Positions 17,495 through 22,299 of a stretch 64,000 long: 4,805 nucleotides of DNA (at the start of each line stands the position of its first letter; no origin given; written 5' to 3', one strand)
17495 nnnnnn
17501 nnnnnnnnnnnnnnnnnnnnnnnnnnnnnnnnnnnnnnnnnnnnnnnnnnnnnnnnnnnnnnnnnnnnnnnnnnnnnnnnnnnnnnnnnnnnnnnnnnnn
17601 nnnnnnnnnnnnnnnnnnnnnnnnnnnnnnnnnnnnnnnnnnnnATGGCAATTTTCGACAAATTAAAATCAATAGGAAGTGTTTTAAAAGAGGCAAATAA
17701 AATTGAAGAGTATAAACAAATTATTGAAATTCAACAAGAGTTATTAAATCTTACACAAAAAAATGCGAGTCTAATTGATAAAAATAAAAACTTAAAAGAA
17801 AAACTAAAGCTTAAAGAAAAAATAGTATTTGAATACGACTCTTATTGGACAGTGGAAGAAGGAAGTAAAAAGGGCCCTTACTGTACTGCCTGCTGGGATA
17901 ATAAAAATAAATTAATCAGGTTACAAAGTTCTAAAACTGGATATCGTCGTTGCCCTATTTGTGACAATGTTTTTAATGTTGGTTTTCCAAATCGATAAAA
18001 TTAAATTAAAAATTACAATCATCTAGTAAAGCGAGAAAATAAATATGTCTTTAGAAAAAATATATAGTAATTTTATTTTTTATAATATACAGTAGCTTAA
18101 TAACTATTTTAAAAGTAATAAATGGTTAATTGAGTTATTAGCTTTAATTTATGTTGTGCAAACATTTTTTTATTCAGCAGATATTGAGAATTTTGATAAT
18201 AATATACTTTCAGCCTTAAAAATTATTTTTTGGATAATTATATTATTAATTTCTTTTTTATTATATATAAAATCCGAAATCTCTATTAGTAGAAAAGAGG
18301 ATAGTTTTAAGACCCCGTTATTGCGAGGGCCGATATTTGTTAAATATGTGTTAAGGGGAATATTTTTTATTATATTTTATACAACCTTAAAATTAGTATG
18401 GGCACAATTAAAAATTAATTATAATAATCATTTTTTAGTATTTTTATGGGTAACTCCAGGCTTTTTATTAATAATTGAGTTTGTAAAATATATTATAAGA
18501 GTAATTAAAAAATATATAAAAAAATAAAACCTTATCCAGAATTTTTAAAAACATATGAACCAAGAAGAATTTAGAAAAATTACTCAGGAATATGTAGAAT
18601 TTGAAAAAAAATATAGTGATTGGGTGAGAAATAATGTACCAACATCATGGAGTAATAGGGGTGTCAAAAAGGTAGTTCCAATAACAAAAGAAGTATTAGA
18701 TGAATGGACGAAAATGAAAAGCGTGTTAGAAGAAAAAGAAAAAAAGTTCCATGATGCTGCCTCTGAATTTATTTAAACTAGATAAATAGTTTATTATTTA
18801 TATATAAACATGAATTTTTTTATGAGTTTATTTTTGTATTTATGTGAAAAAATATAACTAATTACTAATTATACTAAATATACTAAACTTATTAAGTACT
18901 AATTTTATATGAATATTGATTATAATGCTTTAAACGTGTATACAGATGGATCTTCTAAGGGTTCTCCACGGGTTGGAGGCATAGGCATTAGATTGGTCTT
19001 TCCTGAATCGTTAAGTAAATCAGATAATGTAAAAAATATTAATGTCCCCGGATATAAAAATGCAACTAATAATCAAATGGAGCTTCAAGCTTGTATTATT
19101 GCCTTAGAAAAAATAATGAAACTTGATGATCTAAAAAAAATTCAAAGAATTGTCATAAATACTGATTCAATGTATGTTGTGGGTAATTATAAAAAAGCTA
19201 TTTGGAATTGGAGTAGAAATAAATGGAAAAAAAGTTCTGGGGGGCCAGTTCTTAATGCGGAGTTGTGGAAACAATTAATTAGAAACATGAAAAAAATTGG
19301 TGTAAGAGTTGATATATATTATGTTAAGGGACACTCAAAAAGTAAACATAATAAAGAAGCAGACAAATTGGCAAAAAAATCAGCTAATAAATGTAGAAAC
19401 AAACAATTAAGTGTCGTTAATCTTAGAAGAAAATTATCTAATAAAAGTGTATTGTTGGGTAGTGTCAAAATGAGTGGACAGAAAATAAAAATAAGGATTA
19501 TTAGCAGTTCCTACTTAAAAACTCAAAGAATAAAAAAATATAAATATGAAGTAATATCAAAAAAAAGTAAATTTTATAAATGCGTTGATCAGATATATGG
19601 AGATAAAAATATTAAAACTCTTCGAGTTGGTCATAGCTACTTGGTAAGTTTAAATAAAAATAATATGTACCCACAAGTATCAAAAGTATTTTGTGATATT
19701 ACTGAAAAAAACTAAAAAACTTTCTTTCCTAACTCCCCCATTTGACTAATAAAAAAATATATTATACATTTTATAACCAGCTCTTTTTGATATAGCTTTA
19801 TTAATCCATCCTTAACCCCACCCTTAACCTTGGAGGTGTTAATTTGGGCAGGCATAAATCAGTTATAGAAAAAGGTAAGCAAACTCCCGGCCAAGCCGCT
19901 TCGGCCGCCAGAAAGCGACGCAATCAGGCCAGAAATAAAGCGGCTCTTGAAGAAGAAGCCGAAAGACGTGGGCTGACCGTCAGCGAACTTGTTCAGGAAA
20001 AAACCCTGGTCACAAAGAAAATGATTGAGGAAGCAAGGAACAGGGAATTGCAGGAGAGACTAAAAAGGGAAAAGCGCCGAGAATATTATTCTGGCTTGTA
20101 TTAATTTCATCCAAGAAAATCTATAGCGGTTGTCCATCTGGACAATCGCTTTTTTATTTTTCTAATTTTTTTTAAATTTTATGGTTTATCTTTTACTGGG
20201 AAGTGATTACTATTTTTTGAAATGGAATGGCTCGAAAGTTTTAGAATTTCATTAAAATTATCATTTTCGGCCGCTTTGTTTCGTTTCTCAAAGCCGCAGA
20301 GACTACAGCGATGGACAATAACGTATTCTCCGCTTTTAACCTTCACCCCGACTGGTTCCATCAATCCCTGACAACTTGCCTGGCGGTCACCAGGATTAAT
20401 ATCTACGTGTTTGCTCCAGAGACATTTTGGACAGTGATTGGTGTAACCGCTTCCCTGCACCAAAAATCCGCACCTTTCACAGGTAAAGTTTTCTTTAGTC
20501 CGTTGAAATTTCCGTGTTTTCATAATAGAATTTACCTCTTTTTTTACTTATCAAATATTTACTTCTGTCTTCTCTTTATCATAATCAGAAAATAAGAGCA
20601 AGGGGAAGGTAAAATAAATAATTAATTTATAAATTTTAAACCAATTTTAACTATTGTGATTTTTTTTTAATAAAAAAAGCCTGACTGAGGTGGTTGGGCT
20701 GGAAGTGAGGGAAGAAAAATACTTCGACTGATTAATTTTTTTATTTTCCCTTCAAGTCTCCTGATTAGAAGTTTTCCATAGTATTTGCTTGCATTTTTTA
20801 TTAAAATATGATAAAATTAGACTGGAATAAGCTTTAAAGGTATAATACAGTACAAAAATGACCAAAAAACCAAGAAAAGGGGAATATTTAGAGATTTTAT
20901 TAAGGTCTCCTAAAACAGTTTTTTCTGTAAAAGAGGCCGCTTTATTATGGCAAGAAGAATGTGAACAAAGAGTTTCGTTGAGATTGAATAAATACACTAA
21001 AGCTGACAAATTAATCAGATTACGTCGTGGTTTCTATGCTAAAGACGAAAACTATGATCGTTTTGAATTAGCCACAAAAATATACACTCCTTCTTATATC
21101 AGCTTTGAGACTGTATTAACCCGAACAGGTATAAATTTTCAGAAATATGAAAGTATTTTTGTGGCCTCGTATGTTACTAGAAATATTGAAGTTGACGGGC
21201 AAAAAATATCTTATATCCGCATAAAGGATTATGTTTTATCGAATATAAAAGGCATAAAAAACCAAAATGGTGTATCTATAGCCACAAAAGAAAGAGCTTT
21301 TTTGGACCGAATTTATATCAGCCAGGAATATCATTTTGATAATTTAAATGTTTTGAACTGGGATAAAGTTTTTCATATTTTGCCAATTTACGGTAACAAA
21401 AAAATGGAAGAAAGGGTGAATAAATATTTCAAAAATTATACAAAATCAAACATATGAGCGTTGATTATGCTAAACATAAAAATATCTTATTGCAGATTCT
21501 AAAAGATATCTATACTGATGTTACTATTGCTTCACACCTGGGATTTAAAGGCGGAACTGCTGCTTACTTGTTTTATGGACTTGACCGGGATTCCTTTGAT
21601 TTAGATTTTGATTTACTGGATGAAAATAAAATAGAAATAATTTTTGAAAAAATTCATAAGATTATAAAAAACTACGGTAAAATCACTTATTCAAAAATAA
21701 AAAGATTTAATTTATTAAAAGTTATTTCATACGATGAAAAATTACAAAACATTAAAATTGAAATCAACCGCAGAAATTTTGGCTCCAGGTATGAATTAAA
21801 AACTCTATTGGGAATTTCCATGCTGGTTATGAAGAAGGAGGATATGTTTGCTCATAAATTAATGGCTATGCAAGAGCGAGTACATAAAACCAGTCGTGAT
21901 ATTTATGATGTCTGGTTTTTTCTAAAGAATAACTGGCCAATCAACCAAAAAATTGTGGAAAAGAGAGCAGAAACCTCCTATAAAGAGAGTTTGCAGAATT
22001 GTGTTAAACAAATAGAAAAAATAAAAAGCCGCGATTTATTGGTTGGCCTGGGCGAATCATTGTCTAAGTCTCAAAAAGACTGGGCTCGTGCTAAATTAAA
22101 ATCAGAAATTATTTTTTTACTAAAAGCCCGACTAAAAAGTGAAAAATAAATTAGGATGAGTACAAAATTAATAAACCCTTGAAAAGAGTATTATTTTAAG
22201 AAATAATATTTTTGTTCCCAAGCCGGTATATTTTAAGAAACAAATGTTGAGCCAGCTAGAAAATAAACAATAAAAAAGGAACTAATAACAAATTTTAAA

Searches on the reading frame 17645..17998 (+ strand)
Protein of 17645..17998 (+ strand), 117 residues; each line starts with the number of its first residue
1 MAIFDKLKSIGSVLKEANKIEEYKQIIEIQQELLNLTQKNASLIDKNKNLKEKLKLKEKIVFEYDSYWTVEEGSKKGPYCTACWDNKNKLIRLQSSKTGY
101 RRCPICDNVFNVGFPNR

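Call 12: search_protein_families(library=pfam, proteins=[window:17645-17998:+], max_evalue=0.1)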
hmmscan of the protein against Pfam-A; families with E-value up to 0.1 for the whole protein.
window:17645-17998:+ (117 aa): 1 family
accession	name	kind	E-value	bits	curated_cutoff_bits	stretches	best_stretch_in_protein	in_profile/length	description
PF18112.7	Zn-C2H2_12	-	0.076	13.9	23.2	0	101-110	1-10/27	Autophagy receptor zinc finger-C2H2 domain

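Call 16: find_encoding_contigs(protein=window:17645-17998:+, flank=10000, max_places=10)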
Protein window:17645-17998:+ (117 aa): 1 contig read that carries it; 1 place shown.
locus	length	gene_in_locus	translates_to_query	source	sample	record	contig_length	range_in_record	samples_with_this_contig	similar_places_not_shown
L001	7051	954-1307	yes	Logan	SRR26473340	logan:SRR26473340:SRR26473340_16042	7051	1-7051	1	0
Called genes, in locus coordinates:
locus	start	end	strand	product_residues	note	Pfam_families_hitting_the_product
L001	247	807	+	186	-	-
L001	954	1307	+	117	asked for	-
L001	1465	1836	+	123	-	-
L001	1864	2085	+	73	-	-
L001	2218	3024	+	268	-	PF00075:RNase_H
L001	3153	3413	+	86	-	-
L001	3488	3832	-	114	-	PF12647:RNHCP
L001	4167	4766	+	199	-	-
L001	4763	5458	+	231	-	PF08843:AbiEii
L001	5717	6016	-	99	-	PF09650:PHA_gran_rgn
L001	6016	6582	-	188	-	PF07695:7TMR-DISM_7TM (weak)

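Call 55: search_protein_families(library=ncbifam, proteins=[window:17645-17998:+], max_evalue=0.1)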
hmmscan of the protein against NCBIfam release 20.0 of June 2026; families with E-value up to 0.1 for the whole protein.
window:17645-17998:+ (117 aa): 4 families
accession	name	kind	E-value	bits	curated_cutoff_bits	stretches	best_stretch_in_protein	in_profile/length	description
TIGR02910.1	sulfite_red_A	equivalog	0.008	15.4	323.15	1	16-106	147-235/334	anaerobic sulfite reductase subunit AsrA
NF009644.1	PRK13169.1-5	equivalog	0.021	15.4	130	1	13-63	6-55/116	DNA replication initiation control protein YabA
NF010532.0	PRK13922.9-3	equivalog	0.028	13.5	243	1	25-60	52-87/280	rod shape-determining protein MreC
NF009642.0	PRK13169.1-3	equivalog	0.076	13.5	142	0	2-55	2-50/112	DNA replication initiation control protein YabA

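Call 56: search_protein_families(library=phrogs, proteins=[window:17645-17998:+], max_evalue=0.1)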
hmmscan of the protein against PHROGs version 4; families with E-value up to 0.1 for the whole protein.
window:17645-17998:+ (117 aa): 8 families
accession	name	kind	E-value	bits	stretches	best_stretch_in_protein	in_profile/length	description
phrog_1244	-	unknown function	1.9e-06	28.4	1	23-111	39-144/157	-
phrog_5993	-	unknown function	0.0016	19.6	1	50-89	13-50/84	-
phrog_18891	-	tail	0.003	16.5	1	11-73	139-199/1191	tail length tape measure protein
phrog_37543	-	unknown function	0.0042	16.7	1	40-85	167-212/622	-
phrog_15348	-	unknown function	0.042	15.1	1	16-77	29-89/102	-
phrog_37529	-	unknown function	0.062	14.6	0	79-98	10-29/62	-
phrog_8150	-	unknown function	0.063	14.8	1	2-60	9-66/146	-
phrog_10101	-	unknown function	0.081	14.2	0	18-55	60-97/120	-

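Call 67: find_homologous_proteins(query=window:17645-17998:+, max_evalue=0.001)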
Query window:17645-17998:+ (117 aa): 5 proteins with E <= 0.001 among 45 candidates.
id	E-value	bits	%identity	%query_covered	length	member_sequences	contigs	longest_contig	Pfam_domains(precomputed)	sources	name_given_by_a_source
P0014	6.3e-72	257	100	100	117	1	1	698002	-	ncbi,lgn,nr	ncbi:MAG: hypothetical protein U5L76_05155 [Patescibacteria group bacterium]|nr:hypothetical protein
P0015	1.0e-27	114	50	92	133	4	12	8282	-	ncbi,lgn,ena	-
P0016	1.1e-27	114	52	91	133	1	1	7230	-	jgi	-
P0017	1.2e-23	101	45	92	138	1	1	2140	-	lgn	-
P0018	4.1e-14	70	50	65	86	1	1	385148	-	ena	-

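Call 68: find_encoding_contigs(protein=P0015, flank=4000, max_places=4)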
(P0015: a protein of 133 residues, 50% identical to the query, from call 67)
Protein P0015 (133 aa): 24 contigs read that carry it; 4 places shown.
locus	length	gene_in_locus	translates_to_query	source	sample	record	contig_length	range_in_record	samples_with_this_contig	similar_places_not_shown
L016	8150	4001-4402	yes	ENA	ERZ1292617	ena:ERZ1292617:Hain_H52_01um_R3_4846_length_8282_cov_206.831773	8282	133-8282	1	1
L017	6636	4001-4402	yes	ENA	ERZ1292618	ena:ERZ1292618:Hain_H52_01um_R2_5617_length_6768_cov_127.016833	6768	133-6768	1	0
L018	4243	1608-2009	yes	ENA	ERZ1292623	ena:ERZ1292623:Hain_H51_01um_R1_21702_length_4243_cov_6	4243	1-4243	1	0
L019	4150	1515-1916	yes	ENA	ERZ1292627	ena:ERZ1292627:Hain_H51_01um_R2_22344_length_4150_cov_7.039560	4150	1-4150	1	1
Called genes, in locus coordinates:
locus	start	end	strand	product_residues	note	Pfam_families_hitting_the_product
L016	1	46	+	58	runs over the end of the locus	?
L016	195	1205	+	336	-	PF13310:Virulence_RhuM, PF02661:Fic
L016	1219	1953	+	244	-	PF20582:UPF0758_N, PF04002:RadC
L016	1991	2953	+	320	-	PF01555:N6_N4_Mtase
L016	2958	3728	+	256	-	PF22515:DUF6996, PF22518:DUF6997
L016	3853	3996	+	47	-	-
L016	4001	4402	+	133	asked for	-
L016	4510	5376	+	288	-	-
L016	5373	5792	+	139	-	-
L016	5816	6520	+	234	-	-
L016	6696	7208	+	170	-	-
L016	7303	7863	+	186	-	PF01936:NYN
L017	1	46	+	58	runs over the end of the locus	?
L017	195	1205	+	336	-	PF13310:Virulence_RhuM, PF02661:Fic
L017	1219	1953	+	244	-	PF20582:UPF0758_N, PF04002:RadC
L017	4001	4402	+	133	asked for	-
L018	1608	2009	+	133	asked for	-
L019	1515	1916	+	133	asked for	-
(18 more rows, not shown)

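Call 69: find_encoding_contigs(protein=P0016, flank=4000, max_places=2)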
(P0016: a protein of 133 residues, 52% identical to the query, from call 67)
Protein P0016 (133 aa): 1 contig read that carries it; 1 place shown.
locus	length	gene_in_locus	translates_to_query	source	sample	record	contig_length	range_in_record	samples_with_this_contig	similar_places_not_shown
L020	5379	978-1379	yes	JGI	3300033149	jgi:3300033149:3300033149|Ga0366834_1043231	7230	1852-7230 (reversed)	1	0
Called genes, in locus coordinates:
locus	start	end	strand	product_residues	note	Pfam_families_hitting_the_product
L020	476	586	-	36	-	-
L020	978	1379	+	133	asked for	-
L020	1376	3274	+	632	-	PF03602:Cons_hypoth95 (faint), PF01555:N6_N4_Mtase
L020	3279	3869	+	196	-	-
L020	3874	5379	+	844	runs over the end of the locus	PF04851:ResIII, PF18766:SWI2_SNF2, PF00270:DEAD (weak)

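Call 80: search_protein_families(library=padloc, proteins=[window:17645-17998:+], max_evalue=0.01)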
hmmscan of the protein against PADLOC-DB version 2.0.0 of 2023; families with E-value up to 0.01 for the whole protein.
window:17645-17998:+ (117 aa): 0 families

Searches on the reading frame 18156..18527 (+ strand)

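Call 12: search_protein_families(library=pfam, proteins=[window:18156-18527:+], max_evalue=0.1)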
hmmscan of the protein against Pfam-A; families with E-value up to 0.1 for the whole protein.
window:18156-18527:+ (123 aa): 0 families

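Call 55: search_protein_families(library=ncbifam, proteins=[window:18156-18527:+], max_evalue=0.1)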
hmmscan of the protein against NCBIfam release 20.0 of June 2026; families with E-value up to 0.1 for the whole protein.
window:18156-18527:+ (123 aa): 0 families

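Call 56: search_protein_families(library=phrogs, proteins=[window:18156-18527:+], max_evalue=0.1)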
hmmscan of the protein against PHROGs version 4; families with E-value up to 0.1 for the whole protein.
window:18156-18527:+ (123 aa): 1 family
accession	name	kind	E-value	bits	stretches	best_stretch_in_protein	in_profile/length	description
phrog_10061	-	unknown function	0.092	13.9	1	7-47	28-68/75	-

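Call 80: search_protein_families(library=padloc, proteins=[window:18156-18527:+], max_evalue=0.01)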
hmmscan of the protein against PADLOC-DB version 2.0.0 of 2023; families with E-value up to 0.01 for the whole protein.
window:18156-18527:+ (123 aa): 0 families

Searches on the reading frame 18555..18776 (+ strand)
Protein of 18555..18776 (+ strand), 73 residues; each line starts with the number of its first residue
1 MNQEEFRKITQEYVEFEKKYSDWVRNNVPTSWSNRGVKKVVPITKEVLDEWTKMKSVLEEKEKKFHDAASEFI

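Call 12: search_protein_families(library=pfam, proteins=[window:18555-18776:+], max_evalue=0.1)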
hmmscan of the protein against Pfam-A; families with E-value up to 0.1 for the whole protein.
window:18555-18776:+ (73 aa): 1 family
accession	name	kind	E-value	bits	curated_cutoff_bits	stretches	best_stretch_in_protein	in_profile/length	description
PF11870.13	LutB_C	-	0.09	13.6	26.8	0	31-70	48-84/88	Lactate utilisation protein B, C-terminal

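Call 55: search_protein_families(library=ncbifam, proteins=[window:18555-18776:+], max_evalue=0.1)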
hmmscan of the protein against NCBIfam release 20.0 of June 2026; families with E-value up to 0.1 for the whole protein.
window:18555-18776:+ (73 aa): 3 families
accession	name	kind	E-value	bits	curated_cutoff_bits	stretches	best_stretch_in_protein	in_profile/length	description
NF010259.0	PRK13705.1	equivalog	0.012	14.6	725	1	9-61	300-352/388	plasmid-partitioning protein SopA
NF046055.1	restr_BPTD_3080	equivalog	0.017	13.1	800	1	10-59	60-105/970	BPTD_3080 family restriction endonuclease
NF005245.0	PRK06755.1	equivalog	0.041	13.3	322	1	3-40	129-166/209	hypothetical protein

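Call 56: search_protein_families(library=phrogs, proteins=[window:18555-18776:+], max_evalue=0.1)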
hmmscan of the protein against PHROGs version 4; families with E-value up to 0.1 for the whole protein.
window:18555-18776:+ (73 aa): 2 families
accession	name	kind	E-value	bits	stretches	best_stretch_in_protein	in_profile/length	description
phrog_22213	-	DNA, RNA and nucleotide metabolism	0.087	14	1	4-69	79-142/166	replication protein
phrog_33201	-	unknown function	0.093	12.9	1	12-63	136-186/375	-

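Call 80: search_protein_families(library=padloc, proteins=[window:18555-18776:+], max_evalue=0.01)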
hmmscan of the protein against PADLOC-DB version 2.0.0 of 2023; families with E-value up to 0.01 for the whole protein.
window:18555-18776:+ (73 aa): 0 families

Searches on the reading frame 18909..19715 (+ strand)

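Call 12: search_protein_families(library=pfam, proteins=[window:18909-19715:+], max_evalue=0.1)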
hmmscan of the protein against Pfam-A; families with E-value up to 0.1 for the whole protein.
window:18909-19715:+ (268 aa): 2 families
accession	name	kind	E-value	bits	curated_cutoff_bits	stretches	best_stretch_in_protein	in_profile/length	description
PF00075.30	RNase_H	-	1e-31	110.4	25.8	1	7-159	3-140/141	RNase H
PF13456.12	RVT_3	-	0.00094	19.5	21.6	1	49-94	35-76/123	Reverse transcriptase-like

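Call 80: search_protein_families(library=padloc, proteins=[window:18909-19715:+], max_evalue=0.01)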
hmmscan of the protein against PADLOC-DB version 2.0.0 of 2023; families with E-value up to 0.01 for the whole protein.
window:18909-19715:+ (268 aa): 0 families

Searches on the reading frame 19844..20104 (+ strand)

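Call 12: search_protein_families(library=pfam, proteins=[window:19844-20104:+], max_evalue=0.1)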
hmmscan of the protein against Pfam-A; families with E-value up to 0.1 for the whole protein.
window:19844-20104:+ (86 aa): 1 family
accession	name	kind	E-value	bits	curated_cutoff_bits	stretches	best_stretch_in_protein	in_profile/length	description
PF10415.14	FumaraseC_C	-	0.078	13.9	32.5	0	34-64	16-46/54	Fumarase C C-terminus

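Call 55: search_protein_families(library=ncbifam, proteins=[window:19844-20104:+], max_evalue=0.1)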
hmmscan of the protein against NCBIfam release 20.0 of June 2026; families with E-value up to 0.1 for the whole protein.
window:19844-20104:+ (86 aa): 0 families

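Call 56: search_protein_families(library=phrogs, proteins=[window:19844-20104:+], max_evalue=0.1)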
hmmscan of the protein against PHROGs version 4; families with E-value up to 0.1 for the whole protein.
window:19844-20104:+ (86 aa): 2 families
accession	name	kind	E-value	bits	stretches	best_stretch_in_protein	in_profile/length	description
phrog_17698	-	integration and excision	0.019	15.9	1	33-80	7-54/60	transposase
phrog_34018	-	unknown function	0.07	13.7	1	44-84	62-101/188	-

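Call 80: search_protein_families(library=padloc, proteins=[window:19844-20104:+], max_evalue=0.01)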
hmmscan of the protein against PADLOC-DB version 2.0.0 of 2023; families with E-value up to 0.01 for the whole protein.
window:19844-20104:+ (86 aa): 0 families

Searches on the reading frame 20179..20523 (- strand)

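Call 12: search_protein_families(library=pfam, proteins=[window:20179-20523:-], max_evalue=0.1)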
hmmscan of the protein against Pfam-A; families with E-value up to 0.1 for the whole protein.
window:20179-20523:- (114 aa): 8 families
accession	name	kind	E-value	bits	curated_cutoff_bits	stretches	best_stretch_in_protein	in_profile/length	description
PF12647.12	RNHCP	-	1.4e-31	108.7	24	1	11-93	2-89/90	RNHCP domain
PF21349.2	RUBY_RBDX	-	0.00029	20.7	26.5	1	14-35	2-23/30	Rubrerythrin, rubredoxin-like domain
PF08209.17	Sgf11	-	0.0014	18.5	26.4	1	10-35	2-27/33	Sgf11 (transcriptional regulation protein)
PF23455.1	DUF7129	-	0.021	15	30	0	8-34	7-33/45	Domain of unknown function (DUF7129)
PF17032.10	Zn_ribbon_15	-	0.028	15.7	28.9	0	11-34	36-72/73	zinc-ribbon family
PF12773.13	DZR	-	0.056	14.1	27.3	0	8-35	8-31/45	Double zinc ribbon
PF03107.22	C1_2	-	0.072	13.9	26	0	8-39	13-44/48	C1 domain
PF23458.2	DUF7130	-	0.083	13.2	35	0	5-36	46-78/89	Domain of unknown function (DUF7130)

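Call 80: search_protein_families(library=padloc, proteins=[window:20179-20523:-], max_evalue=0.01)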
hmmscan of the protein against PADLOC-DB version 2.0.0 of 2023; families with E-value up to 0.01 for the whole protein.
window:20179-20523:- (114 aa): 0 families

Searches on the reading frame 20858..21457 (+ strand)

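Call 12: search_protein_families(library=pfam, proteins=[window:20858-21457:+], max_evalue=0.1)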
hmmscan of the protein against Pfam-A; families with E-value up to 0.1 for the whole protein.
window:20858-21457:+ (199 aa): 1 family
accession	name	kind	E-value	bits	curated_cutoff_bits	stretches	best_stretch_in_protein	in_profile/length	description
PF13338.12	AbiEi_4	-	0.094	13.3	25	0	43-61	29-47/49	Transcriptional regulator, AbiEi antitoxin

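Call 80: search_protein_families(library=padloc, proteins=[window:20858-21457:+], max_evalue=0.01)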
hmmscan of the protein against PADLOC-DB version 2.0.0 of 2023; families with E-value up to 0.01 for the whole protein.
window:20858-21457:+ (199 aa): 13 families
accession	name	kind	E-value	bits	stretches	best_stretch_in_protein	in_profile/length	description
PDLC02255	AbiEi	-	2.9e-55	184.7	1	9-192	3-185/186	AbiEi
PDLC02241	AbiEi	-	9.3e-19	66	1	20-192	13-196/199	AbiEi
PDLC02272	AbiEi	-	5.9e-15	53.6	1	40-192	30-196/200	AbiEi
PDLC02230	AbiEi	-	9.6e-15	52.8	1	37-156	17-137/192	AbiEi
PDLC02267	AbiEi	-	6.5e-13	46.7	1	6-152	5-152/252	AbiEi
PDLC02269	AbiEi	-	2.3e-11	41.5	1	19-153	10-145/251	AbiEi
PDLC02287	AbiEi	-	3.1e-10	38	1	10-152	3-144/253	AbiEi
PDLC02240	AbiEi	-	9.2e-09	33.1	1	20-157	16-164/216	AbiEi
PDLC02225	AbiEi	-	1.9e-07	29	1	42-150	34-143/198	AbiEi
PDLC02232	AbiEi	-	1.4e-05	23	1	11-148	10-156/177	AbiEi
PDLC02270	AbiEi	-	8.5e-05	19.8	1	19-123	10-124/265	AbiEi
PDLC02274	AbiEi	-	9.4e-05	20.2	1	38-93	34-93/217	AbiEi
PDLC02266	AbiEi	-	0.00024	18.6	0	9-60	5-55/258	AbiEi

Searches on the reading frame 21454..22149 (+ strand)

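Call 80: search_protein_families(library=padloc, proteins=[window:21454-22149:+], max_evalue=0.01)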
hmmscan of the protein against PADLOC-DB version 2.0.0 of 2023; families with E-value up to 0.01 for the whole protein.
window:21454-22149:+ (231 aa): 18 families
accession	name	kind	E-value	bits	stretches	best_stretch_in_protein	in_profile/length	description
PDLC02324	AbiEii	-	3.3e-71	237.7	1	4-225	2-223/231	AbiEii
PDLC02307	AbiEii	-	5e-20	70.2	1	5-189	5-176/219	AbiEii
PDLC02330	AbiEii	-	1.1e-17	62.5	1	7-210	6-202/219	AbiEii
PDLC02323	AbiEii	-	1.3e-15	55.7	1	9-191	21-216/248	AbiEii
PDLC02298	AbiEii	-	1.8e-15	54.9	1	5-207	5-207/220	AbiEii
PDLC02293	AbiEii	-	6.7e-14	50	1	27-182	40-216/270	AbiEii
PDLC02328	AbiEii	-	7.5e-14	50.1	1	29-159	15-144/203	AbiEii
PDLC02290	AbiEii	-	1.3e-12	45.9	1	4-167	4-169/290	AbiEii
PDLC02313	AbiEii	-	6.9e-11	40.1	1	12-187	28-219/254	AbiEii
PDLC02294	AbiEii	-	1e-10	39.9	1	11-169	27-198/260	AbiEii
PDLC02305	AbiEii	-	1.2e-10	39.1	1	11-208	27-242/306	AbiEii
PDLC02296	AbiEii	-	4.7e-10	37.1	2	111-193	151-238/282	AbiEii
PDLC02317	AbiEii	-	1.1e-07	29.2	2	103-160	151-206/396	AbiEii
PDLC02292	AbiEii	-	3.3e-05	21.8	1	14-105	36-129/283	AbiEii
PDLC02306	AbiEii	-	0.00042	18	0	93-170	137-217/280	AbiEii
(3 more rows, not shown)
